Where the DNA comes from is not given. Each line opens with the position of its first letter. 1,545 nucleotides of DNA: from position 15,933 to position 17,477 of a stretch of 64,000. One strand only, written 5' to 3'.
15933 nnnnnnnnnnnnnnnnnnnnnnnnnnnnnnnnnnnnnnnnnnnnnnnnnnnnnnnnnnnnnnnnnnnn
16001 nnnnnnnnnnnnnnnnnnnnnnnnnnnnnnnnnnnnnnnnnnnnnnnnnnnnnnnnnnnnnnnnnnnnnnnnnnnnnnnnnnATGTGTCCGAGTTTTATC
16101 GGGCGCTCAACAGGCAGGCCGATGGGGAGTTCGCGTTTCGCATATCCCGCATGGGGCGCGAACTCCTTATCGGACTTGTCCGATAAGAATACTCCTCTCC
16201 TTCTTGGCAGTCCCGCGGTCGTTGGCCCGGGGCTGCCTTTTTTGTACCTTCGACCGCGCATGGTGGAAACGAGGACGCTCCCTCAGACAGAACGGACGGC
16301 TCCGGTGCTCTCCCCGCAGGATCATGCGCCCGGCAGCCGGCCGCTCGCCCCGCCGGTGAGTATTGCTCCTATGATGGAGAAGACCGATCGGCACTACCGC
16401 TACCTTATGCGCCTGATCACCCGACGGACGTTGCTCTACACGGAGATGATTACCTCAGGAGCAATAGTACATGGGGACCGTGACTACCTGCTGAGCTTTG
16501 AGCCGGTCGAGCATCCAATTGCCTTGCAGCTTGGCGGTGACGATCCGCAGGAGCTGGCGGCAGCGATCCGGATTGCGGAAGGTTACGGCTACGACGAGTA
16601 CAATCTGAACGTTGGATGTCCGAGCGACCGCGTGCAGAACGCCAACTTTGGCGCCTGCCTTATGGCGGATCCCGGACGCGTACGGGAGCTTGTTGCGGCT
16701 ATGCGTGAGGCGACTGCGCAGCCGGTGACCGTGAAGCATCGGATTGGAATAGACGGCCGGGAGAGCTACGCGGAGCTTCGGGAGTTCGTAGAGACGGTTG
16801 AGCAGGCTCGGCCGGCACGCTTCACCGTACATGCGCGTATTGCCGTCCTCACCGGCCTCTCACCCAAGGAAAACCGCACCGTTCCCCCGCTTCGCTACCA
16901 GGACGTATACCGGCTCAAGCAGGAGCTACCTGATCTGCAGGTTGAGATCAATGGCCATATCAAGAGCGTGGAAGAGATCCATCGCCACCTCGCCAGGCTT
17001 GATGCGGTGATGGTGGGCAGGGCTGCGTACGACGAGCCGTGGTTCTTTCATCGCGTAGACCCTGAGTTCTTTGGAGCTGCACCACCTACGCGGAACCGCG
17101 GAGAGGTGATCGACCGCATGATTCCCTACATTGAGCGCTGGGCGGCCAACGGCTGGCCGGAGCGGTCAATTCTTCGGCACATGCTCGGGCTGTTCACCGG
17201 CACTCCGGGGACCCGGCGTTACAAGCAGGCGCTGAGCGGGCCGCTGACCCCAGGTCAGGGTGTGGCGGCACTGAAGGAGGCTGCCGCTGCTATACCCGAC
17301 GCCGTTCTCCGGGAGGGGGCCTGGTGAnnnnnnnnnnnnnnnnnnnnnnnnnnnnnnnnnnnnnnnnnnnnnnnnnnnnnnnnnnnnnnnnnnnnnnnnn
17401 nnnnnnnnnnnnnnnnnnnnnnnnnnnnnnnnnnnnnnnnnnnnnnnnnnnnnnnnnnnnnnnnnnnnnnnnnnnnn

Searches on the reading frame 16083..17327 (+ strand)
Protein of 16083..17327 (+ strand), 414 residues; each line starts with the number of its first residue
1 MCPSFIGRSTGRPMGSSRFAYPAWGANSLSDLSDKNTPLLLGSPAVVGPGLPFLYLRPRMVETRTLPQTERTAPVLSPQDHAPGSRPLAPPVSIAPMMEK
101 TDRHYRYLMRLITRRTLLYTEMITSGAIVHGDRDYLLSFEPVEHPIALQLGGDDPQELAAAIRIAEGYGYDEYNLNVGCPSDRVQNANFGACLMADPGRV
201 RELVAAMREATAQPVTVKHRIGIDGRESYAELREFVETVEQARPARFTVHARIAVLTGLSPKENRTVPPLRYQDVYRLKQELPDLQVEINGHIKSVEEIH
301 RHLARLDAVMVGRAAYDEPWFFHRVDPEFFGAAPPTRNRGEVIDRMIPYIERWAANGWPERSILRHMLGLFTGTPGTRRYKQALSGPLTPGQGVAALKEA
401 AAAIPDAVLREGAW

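Call 50: search_protein_families(library=pfam, proteins=[window:16083-17327:+], max_evalue=0.000001)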
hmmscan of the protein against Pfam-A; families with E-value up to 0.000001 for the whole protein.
window:16083-17327:+ (414 aa): 1 family
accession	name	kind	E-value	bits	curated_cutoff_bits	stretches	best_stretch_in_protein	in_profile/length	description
PF01207.24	Dus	-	6.8e-78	262.4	20.4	1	94-398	2-303/311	Dihydrouridine synthase (Dus)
